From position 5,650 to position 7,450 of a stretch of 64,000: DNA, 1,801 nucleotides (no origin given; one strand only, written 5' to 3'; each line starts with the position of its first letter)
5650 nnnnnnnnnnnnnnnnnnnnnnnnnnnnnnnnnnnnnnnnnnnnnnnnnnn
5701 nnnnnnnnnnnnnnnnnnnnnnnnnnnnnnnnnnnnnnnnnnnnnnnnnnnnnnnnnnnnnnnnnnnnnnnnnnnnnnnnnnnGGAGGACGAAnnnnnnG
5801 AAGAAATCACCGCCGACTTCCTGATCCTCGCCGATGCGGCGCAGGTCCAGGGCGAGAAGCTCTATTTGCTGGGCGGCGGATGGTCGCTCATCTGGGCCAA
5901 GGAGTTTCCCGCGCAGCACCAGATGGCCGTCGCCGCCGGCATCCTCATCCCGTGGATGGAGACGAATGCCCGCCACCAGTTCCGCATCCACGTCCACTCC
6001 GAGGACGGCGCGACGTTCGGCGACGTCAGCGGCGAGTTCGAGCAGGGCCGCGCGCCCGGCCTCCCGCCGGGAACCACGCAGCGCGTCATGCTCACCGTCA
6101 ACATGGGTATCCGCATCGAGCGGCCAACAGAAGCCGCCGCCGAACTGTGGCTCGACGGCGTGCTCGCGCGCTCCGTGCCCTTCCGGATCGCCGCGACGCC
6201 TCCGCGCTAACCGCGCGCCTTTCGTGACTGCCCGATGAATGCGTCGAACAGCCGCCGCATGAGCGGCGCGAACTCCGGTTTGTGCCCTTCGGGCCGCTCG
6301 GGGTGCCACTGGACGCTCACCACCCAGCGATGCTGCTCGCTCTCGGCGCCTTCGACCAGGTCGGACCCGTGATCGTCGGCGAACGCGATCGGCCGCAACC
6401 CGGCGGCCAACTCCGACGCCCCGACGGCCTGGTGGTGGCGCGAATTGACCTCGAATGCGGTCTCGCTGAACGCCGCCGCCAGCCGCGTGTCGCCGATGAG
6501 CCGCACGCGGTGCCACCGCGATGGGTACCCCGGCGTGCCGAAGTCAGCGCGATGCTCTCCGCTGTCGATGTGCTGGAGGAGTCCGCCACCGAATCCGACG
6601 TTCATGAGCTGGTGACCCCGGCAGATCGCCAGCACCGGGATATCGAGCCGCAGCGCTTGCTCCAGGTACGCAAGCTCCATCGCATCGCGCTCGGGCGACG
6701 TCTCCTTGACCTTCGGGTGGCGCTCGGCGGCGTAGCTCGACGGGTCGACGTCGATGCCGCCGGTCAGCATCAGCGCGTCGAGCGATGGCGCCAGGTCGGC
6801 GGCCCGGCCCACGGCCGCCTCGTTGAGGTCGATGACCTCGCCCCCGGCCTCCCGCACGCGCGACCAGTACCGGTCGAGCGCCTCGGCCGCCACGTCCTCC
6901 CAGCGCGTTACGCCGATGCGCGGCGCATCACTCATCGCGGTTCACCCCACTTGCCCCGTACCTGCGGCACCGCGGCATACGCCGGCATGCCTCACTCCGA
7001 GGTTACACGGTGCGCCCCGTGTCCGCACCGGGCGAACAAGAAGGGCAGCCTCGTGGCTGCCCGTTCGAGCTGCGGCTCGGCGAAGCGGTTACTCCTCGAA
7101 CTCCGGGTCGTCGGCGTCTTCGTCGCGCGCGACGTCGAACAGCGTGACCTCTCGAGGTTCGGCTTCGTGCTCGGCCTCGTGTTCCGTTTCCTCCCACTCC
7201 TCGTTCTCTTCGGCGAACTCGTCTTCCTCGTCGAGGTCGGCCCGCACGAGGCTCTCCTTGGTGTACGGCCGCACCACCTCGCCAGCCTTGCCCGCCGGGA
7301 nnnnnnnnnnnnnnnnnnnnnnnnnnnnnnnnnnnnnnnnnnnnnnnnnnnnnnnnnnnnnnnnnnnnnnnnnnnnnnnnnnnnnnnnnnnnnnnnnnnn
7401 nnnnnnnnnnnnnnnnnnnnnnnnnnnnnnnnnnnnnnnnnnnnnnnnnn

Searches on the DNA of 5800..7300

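Call 57: search_with_rna_model(model_id=R1, source=window, start=5800, end=7300, filters=off, max_evalue=10)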
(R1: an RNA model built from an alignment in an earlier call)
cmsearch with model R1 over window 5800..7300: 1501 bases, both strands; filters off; matches with E-value up to 10: 21.
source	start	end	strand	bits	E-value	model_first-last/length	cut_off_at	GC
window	5945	6041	+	3.8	0.079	1-235/235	no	0.66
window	6263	6311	+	2.7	0.18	103-150/235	no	0.73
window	6192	6206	+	2.7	0.18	212-226/235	no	0.87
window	6992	7122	-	2.1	0.28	1-235/235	no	0.68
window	6485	6515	-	1.9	0.34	204-227/235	no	0.74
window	7027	7115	+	1.6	0.43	153-231/235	no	0.69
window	6710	6781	-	0.6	0.9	1-235/235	no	0.72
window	6222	6354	-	0.3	1.1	1-235/235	no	0.68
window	6506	6520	+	-0.1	1.5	212-226/235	no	0.87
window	6964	6986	+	-0.2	1.6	203-228/235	no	0.83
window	6136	6159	-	-0.3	1.8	167-194/235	no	0.75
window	7247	7281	-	-0.3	1.8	103-136/235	no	0.69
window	6390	6403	-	-0.4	1.8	137-150/235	no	0.86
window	6608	6633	+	-0.7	2.4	167-194/235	no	0.73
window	6056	6069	+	-1.5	4.5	137-150/235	no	0.93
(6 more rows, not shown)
